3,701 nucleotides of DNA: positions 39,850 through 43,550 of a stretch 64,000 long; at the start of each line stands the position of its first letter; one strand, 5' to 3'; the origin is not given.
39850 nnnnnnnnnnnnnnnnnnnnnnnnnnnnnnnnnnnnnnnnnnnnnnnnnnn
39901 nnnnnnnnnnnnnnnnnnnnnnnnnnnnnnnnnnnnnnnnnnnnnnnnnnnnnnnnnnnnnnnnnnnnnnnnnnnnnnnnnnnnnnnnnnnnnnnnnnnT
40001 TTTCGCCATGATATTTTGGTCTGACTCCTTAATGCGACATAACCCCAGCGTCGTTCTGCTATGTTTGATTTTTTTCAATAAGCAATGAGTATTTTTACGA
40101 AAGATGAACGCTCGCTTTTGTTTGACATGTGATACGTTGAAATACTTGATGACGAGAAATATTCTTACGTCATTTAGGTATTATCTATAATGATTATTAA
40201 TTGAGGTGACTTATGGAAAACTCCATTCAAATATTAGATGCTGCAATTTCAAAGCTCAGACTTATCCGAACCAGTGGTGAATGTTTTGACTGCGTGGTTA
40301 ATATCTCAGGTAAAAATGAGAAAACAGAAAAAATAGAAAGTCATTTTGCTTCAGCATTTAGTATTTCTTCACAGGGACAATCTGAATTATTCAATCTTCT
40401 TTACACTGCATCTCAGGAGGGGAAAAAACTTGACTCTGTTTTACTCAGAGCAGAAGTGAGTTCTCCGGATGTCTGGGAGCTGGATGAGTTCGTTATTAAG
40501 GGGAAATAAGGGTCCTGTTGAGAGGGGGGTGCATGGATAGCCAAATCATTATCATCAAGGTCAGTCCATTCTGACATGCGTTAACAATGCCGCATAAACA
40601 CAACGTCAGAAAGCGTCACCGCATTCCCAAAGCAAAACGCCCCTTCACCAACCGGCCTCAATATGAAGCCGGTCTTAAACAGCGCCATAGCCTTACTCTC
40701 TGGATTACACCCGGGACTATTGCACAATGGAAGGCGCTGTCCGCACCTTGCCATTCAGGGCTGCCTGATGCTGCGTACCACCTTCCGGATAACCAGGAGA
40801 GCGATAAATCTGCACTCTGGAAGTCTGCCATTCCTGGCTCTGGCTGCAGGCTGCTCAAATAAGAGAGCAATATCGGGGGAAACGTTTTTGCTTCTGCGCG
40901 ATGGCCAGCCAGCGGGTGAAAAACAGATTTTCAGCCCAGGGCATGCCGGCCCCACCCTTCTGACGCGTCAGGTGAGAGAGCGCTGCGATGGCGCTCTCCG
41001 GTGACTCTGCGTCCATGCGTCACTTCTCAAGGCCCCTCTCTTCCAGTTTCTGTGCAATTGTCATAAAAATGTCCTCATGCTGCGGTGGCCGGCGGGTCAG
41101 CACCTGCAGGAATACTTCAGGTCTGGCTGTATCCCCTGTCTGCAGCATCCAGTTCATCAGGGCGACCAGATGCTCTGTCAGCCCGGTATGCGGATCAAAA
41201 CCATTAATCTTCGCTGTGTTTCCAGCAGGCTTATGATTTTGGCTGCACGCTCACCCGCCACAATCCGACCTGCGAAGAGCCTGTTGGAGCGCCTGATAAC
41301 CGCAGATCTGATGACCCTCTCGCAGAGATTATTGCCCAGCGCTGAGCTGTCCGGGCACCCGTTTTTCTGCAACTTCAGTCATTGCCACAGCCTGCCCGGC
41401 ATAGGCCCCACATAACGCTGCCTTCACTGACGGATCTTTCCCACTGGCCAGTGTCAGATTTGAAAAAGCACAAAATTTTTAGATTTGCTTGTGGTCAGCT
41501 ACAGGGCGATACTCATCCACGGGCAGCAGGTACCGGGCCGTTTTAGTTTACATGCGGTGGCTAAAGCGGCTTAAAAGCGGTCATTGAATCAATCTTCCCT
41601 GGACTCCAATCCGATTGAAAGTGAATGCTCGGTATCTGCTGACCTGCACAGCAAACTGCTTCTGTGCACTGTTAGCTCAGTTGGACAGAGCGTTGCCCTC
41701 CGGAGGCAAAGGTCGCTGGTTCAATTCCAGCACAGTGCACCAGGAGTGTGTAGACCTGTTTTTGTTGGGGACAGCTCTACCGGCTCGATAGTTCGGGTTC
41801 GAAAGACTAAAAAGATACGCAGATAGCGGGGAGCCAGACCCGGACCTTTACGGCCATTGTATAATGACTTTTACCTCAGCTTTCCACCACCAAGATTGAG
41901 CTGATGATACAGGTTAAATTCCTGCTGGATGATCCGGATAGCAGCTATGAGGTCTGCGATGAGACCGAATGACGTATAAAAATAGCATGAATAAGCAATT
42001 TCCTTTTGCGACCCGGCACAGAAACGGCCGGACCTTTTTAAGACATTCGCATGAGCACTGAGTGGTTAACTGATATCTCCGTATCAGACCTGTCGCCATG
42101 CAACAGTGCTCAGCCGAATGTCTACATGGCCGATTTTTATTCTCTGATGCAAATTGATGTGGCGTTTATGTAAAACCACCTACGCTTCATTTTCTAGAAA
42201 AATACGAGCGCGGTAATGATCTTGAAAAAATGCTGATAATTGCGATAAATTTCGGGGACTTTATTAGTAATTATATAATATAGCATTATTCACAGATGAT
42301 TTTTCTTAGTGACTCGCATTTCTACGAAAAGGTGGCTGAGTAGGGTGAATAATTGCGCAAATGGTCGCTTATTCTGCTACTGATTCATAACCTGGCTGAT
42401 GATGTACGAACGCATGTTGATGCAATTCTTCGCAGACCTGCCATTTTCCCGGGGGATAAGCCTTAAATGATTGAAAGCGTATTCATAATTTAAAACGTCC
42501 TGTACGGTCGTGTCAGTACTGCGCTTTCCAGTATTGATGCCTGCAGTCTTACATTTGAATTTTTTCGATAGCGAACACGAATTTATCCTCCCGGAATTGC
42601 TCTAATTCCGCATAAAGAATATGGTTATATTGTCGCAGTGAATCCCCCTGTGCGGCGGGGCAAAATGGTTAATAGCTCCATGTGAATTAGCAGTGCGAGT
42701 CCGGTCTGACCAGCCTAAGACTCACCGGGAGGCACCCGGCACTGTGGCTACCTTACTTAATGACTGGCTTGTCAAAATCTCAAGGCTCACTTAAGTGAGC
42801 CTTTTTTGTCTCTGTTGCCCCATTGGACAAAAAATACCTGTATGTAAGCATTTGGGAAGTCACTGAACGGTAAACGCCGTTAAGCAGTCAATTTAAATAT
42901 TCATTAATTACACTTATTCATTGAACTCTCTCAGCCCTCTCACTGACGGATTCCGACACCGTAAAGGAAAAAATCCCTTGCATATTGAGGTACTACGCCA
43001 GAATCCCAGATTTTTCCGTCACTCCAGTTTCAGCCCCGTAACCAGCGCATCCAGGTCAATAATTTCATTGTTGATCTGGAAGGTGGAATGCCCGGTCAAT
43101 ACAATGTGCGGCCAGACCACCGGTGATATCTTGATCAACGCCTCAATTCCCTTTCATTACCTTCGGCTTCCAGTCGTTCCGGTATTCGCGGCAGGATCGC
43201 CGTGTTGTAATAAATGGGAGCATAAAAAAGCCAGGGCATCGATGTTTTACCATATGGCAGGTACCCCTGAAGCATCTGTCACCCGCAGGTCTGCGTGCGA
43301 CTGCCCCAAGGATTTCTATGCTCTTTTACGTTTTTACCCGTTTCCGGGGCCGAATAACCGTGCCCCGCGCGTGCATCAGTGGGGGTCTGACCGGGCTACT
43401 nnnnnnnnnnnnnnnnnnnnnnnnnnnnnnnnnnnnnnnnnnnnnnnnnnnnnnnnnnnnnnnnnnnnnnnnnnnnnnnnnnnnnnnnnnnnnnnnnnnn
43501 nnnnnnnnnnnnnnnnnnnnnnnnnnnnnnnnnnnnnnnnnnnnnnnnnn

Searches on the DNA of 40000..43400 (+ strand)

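Call 75: search_dna_similar(query=window:40000-43400:+, collection=plasmids, mode=distant, max_rows=10)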
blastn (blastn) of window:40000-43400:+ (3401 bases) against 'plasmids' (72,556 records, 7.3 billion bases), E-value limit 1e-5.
Records with a match: 1695; places in all: 1822; records where one place covers at least 80% of the query: 0.
Best place of each record, by identity: 90-95% 72; 80-90% 615; 60-80% 1008.
By first word of the organism name: Klebsiella 490; Salmonella 429; Escherichia 159; Pseudomonas 117; Yersinia 96; Serratia 86; Enterobacter 82; Xanthomonas 64; Citrobacter 31; Aeromonas 23; and 42 more.
By predicted mobility (MOB-suite, as given by PLSDB): conjugative 980; non-mobilizable 393; mobilizable 322.
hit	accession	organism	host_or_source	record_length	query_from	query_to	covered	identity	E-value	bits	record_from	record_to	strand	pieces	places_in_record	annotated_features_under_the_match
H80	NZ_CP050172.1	Serratia fonticola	pure culture,root of Codonopsis pilosula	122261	2852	3213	11%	78.0%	4e-50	313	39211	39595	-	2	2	Tn3 family transposase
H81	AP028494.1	Serratia marcescens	-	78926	1168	1460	9%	80.0%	3e-33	265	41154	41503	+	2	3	hypothetical protein (x2)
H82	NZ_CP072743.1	Serratia fonticola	rabbit,mixed culture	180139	2983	3213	7%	83.2%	2e-59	240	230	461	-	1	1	none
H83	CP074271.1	Salmonella enterica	environmental,surface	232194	2990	3215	7%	84.6%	4e-62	249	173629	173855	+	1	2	none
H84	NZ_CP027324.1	Escherichia coli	Homo sapiens,stool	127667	2971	3215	7%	77.6%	3e-45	193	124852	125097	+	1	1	colicin E1 family microcin immunity protein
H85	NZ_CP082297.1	Pantoea alfalfae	Medicago,single cell,alfalfa seeds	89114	2981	3215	7%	80.9%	2e-53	220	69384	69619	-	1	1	none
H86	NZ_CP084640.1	Yersinia ruckeri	Rainbow trout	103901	2983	3215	7%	81.2%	6e-54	221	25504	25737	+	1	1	none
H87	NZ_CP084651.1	Yersinia ruckeri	Rainbow trout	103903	2983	3215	7%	81.2%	6e-54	221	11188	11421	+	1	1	none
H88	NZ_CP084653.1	Yersinia ruckeri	Rainbow trout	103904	2983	3215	7%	81.2%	6e-54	221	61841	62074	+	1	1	none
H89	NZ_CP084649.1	Yersinia ruckeri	Rainbow trout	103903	2983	3215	7%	81.2%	6e-54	221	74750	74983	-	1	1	none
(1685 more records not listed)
